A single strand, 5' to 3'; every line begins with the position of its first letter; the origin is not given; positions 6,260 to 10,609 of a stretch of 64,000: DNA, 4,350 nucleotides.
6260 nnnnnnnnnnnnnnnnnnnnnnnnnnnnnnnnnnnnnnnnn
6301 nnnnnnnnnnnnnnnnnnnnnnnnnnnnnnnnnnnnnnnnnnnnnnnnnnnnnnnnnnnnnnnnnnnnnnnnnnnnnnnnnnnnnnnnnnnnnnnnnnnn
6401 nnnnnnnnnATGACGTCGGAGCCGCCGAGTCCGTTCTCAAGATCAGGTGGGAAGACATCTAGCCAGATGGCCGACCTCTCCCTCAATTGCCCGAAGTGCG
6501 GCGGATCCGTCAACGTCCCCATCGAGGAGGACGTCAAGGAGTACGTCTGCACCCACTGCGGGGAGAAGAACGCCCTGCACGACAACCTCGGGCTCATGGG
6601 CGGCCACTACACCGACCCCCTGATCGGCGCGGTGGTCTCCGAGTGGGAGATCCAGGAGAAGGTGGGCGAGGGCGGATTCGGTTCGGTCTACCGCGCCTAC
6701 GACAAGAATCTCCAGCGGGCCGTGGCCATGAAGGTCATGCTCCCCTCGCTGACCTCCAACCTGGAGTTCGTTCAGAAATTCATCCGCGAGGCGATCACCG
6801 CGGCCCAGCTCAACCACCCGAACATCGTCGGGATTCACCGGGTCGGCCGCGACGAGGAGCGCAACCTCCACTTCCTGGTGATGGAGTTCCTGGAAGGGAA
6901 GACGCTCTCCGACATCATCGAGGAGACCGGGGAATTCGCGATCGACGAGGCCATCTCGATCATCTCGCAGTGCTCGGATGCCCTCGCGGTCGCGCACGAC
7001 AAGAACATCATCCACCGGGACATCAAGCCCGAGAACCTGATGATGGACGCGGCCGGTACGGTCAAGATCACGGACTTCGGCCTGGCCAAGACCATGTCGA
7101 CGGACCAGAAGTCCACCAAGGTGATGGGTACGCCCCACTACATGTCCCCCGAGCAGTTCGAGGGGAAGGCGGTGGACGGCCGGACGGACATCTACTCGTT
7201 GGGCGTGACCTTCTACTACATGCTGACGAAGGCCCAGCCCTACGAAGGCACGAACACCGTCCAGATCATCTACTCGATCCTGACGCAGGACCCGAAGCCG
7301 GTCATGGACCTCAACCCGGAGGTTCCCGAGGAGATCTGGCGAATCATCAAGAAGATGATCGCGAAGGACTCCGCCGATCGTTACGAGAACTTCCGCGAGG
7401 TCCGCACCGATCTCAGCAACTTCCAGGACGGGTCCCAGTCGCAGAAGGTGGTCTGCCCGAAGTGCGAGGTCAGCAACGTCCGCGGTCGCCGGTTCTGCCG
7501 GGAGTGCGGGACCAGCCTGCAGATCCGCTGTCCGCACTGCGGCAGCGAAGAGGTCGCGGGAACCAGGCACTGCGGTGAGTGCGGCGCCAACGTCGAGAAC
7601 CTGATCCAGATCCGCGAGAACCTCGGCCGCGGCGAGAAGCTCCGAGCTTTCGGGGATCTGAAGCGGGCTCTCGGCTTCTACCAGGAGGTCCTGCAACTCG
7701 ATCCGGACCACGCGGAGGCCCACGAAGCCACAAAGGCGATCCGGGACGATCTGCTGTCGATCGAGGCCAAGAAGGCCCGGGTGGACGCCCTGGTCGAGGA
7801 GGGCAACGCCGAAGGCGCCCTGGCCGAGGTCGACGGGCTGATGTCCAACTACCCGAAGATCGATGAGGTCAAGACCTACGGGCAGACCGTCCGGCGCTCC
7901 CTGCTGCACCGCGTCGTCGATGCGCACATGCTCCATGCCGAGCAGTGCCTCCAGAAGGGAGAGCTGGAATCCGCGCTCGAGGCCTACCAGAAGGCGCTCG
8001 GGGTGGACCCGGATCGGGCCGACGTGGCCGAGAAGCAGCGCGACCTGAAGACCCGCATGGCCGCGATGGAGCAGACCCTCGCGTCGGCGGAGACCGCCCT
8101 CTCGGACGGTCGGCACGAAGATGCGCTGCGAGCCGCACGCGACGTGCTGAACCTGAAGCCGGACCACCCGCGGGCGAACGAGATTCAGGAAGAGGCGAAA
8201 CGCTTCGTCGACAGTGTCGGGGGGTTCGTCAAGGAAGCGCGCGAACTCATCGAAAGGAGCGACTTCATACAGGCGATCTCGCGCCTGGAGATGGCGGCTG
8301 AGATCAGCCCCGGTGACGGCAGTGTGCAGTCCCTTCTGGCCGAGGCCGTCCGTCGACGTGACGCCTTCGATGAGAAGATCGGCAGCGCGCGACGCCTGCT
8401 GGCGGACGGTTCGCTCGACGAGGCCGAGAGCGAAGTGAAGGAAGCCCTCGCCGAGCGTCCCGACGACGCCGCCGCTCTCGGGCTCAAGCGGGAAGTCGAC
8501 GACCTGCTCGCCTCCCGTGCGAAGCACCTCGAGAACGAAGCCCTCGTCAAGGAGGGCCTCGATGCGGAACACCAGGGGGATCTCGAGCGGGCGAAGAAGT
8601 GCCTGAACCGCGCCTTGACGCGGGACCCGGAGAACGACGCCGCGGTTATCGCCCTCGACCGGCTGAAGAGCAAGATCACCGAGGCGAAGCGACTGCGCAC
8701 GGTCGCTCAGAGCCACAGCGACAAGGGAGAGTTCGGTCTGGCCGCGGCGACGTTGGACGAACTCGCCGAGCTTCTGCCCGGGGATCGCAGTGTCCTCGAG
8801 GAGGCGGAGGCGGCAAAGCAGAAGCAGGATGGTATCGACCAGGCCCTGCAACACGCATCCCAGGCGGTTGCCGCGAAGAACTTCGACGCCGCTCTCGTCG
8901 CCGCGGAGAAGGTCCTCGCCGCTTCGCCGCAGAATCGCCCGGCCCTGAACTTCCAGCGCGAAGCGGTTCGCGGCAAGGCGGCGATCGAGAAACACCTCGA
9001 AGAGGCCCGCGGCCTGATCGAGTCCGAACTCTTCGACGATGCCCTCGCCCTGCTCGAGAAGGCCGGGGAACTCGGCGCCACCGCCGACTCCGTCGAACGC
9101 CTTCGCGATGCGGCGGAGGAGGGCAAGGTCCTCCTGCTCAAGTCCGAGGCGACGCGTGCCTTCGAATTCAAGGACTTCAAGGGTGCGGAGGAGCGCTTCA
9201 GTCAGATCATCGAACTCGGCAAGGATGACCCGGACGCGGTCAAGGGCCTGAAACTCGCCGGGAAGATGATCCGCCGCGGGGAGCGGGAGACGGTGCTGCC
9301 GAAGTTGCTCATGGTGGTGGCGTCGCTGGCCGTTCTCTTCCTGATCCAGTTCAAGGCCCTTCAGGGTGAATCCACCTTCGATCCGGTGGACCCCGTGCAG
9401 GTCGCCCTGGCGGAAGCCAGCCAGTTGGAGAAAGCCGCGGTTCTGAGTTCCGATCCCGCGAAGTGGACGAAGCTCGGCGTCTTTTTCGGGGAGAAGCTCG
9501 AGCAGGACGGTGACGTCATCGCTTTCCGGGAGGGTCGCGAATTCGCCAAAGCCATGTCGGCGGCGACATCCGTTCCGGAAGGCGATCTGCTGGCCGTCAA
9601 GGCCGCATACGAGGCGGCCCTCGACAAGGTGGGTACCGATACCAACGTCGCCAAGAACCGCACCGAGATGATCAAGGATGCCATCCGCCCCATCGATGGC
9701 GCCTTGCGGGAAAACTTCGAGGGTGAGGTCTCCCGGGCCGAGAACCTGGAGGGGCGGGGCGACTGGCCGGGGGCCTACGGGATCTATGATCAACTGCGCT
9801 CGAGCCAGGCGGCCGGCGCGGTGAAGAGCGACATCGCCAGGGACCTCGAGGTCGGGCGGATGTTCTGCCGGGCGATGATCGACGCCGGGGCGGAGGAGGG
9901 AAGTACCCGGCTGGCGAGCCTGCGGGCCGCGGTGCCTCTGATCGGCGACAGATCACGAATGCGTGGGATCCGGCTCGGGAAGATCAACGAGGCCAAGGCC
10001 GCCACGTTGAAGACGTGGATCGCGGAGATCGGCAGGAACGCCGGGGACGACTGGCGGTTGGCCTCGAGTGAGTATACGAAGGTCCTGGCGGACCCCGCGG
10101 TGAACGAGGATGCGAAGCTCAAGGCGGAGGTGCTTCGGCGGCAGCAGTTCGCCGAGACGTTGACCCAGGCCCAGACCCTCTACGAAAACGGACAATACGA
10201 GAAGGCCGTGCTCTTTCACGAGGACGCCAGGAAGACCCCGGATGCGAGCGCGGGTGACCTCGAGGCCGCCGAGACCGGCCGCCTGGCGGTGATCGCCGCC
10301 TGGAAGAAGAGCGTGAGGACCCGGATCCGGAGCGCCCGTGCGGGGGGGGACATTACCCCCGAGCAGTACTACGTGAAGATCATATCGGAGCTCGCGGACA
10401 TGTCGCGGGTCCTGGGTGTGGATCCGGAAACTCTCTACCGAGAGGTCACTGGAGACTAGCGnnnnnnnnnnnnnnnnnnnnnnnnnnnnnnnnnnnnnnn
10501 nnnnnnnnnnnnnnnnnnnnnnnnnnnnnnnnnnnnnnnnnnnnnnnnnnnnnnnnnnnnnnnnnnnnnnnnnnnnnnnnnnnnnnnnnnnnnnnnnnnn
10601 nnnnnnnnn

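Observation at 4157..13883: Ser/Thr kinase / PP2C phosphatase / Ser/Thr kinase operon embedded between the priming-transferase genes and the OPX/PCP export genes of a polysaccharide locus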

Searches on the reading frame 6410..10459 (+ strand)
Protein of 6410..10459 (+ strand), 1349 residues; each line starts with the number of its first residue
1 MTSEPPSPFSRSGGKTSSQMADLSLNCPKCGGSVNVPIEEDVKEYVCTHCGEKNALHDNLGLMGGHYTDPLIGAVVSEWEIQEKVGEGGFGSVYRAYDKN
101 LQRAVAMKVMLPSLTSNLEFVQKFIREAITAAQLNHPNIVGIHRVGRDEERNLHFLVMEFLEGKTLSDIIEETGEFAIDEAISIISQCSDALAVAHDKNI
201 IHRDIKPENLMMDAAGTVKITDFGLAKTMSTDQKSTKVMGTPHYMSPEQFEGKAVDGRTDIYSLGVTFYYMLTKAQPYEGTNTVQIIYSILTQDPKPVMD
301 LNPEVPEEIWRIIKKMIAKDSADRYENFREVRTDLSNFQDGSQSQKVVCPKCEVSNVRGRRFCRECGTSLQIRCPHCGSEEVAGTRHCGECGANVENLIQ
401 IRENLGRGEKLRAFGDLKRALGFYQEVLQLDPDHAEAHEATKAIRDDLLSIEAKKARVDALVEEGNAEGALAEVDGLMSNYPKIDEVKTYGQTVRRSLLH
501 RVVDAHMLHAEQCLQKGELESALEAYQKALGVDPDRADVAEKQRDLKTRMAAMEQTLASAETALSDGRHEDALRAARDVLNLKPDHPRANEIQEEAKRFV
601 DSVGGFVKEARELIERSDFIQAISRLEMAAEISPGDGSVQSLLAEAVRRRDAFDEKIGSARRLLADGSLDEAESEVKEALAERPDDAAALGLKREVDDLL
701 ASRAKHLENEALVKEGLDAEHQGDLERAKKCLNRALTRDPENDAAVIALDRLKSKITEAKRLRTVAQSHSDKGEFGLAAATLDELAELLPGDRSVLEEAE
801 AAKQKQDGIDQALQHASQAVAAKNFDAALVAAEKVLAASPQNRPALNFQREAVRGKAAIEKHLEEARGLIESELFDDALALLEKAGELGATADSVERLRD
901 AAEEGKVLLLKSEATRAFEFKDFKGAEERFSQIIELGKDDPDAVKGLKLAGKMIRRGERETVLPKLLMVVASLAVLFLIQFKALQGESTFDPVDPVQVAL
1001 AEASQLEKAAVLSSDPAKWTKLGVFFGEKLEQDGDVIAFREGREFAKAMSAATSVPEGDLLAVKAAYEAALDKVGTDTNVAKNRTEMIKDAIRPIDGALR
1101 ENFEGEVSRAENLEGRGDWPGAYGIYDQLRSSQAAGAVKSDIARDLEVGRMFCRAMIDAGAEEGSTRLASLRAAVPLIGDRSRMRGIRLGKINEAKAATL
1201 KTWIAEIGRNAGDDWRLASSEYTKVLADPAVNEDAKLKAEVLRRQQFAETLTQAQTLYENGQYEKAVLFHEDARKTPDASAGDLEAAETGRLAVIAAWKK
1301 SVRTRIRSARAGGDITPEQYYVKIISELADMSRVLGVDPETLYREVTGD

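Call 3: search_protein_families(library=pfam, proteins=[window:6410-10459:+], max_evalue=0.01)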
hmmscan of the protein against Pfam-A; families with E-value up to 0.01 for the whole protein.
window:6410-10459:+ (1349 aa): 21 families
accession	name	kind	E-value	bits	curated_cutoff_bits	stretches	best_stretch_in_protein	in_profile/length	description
PF00069.31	Pkinase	-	4.7e-59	200.4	31.7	1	80-326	2-253/263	Protein kinase domain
PF07714.23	PK_Tyr_Ser-Thr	-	3.2e-39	135.3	23.1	1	80-334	2-257/258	Protein tyrosine and serine/threonine kinase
PF13428.12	TPR_14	-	2.2e-20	71.5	23.5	0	719-749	11-41/44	Tetratricopeptide repeat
PF07719.23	TPR_2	-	1.1e-16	59.9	27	1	710-742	2-34/34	Tetratricopeptide repeat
PF14559.12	TPR_19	-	1.2e-16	61.3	25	0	412-438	2-28/68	Tetratricopeptide repeat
PF00515.34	TPR_1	-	1.1e-13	50.8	27.8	2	513-535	11-33/34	Tetratricopeptide repeat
PF12773.13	DZR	-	3.5e-11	43.5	27.3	1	349-392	1-45/45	Double zinc ribbon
PF13414.12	TPR_11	-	7.6e-11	42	26.8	1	513-538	4-29/42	TPR repeat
PF13181.12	TPR_8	-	9.7e-09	35.2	25.7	0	721-742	13-34/34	Tetratricopeptide repeat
PF03109.22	ABC1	-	8.5e-07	28.8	22.9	1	154-235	143-223/244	ABC1 atypical kinase-like domain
PF13174.12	TPR_6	-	4e-05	24.4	26.3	0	710-741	1-32/33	Tetratricopeptide repeat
PF13432.12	TPR_16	-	7.8e-05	23.5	32.7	0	714-746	2-34/65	Tetratricopeptide repeat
PF17667.7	Pkinase_fungal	-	0.00024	20.4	24.1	1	188-261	295-376/387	Fungal protein kinase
PF13240.11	Zn_Ribbon_1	-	0.0006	20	25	1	349-370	2-23/23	zinc-ribbon domain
PF14531.12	Kinase-like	-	0.0011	18.8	25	1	193-324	159-289/289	Kinase-like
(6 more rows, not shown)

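Call 23: search_protein_families(library=ncbifam, proteins=[window:6467-10459:+], max_evalue=0.01)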
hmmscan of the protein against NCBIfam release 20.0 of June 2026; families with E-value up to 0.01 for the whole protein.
window:6467-10459:+ (1330 aa): 25 families
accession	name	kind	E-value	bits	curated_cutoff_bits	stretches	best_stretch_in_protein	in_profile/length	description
NF033483.0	PknB_PASTA_kin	equivalog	9e-99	332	450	1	60-328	9-277/563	Stk1 family PASTA domain-containing Ser/Thr kinase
NF052427.1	StpK7MSMEG_1200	equivalog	6.7e-55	186.7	900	1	59-312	8-261/601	serine/threonine protein kinase StpK7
NF047741.1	antiphage_MADS6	equivalog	5.6e-50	170.5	460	2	156-327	295-468/612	methylation-associated defense system protein kinase MAD6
NF009651.0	PRK13184.1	equivalog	6.8e-45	153.4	839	1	59-324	3-295/932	serine/threonine-protein kinase PknD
TIGR03903.1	TOMM_kin_cyc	equivalog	1.2e-36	126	705.75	1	83-311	3-239/1267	TOMM system kinase/cyclase fusion protein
NF038150.1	lanthi_synth_IV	equivalog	2.6e-26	92.2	650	1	61-322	192-459/851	class IV lanthionine synthetase LanL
NF053615.1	SerThrKinAfsKStmc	equivalog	3.9e-25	88.6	1300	1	59-317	14-265/809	protein serine/threonine kinase AfsK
NF043056.1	T4SS_LegK1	equivalog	3.2e-17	62.3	550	1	130-306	149-345/516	Dot/Icm T4SS effector kinase LegK1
NF038151.1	lanthi_synth_III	equivalog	1.8e-15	56.4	575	1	72-258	234-428/833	class III lanthionine synthetase LanKC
NF058632.1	SerThrKinPrkT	equivalog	1.7e-13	50.3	280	1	59-204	22-162/322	serine/threonine protein kinase PrkT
NF033442.0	BREX_PglW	equivalog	3e-13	48.4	990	1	58-648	512-1002/1391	BREX system serine/threonine kinase PglW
TIGR02917.1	PEP_TPR_lipo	equivalog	2e-10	39.2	312.2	2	702-852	68-221/899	XrtA/PEP-CTERM system TPR-repeat protein PrsT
NF011149.0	PRK14559.1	equivalog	2.6e-09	36.4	374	1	328-380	2-55/642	serine/threonine phosphatase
TIGR03724.2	arch_bud32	equivalog_domain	4.1e-09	36.2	125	1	134-213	67-137/193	KEOPS complex kinase/ATPase Bud32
NF042912.1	Amuc_1098_fam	equivalog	1.5e-08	33.1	750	2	476-576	33-133/805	Amuc_1098 family type IV pilus outer membrane protein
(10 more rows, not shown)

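Call 72: search_protein_families(library=padloc, proteins=[window:6467-10459:+], max_evalue=0.001)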
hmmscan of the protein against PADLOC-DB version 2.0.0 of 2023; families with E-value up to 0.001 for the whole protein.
window:6467-10459:+ (1330 aa): 33 families (the best 25 are shown)
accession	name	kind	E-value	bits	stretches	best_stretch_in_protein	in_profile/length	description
PDLC04060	PD-T4-6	-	3.4e-92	307.9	1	59-328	9-278/486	-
PDLC04042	PD-T4-6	-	7.7e-87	289.6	1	57-326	8-279/292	-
PDLC04061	PD-T4-6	-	1.9e-86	289.6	1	59-327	17-291/510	-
PDLC04053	PD-T4-6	-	7.9e-85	283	1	55-339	6-291/311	-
PDLC04057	PD-T4-6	-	2.7e-80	268.6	1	56-318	6-269/443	-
PDLC04138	mad6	-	4.3e-79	265.1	1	55-327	48-321/659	mads_6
PDLC04054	PD-T4-6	-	3.5e-78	261.4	1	54-321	6-275/347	-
PDLC04043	PD-T4-6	-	4.1e-78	261.5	1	59-328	16-286/452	-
PDLC04047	PD-T4-6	-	1.9e-74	248.7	1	56-326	8-279/327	-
PDLC04052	PD-T4-6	-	2.4e-73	246.1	1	59-326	10-283/496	-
PDLC04040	PD-T4-6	-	3.3e-70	235.3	1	66-327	2-273/547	-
PDLC04048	PD-T4-6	-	8.4e-67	224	1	53-318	4-271/354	-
PDLC04041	PD-T4-6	-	3.2e-64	215.8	1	54-316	24-290/443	-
PDLC04039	PD-T4-6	-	6.7e-64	214.6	1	50-316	6-272/458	-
PDLC04064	PD-T4-6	-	9.1e-60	200.5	1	62-342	24-301/369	-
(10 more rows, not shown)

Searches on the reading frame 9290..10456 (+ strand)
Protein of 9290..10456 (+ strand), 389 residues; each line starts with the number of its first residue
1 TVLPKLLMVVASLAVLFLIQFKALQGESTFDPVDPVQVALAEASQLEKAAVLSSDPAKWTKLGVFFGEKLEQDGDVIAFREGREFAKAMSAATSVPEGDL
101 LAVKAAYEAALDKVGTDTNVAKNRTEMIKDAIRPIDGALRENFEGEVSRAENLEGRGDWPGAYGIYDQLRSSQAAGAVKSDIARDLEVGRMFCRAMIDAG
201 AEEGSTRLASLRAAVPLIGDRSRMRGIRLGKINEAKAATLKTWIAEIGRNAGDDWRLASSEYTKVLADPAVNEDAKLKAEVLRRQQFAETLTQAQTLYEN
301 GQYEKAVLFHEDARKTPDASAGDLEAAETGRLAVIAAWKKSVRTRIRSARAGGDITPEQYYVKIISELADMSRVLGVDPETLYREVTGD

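Call 73: search_solved_structures(query=window:9290-10456:+, max_evalue=1)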
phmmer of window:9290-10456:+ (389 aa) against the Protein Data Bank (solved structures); distinct sequences matched with E-value up to 1: 0.
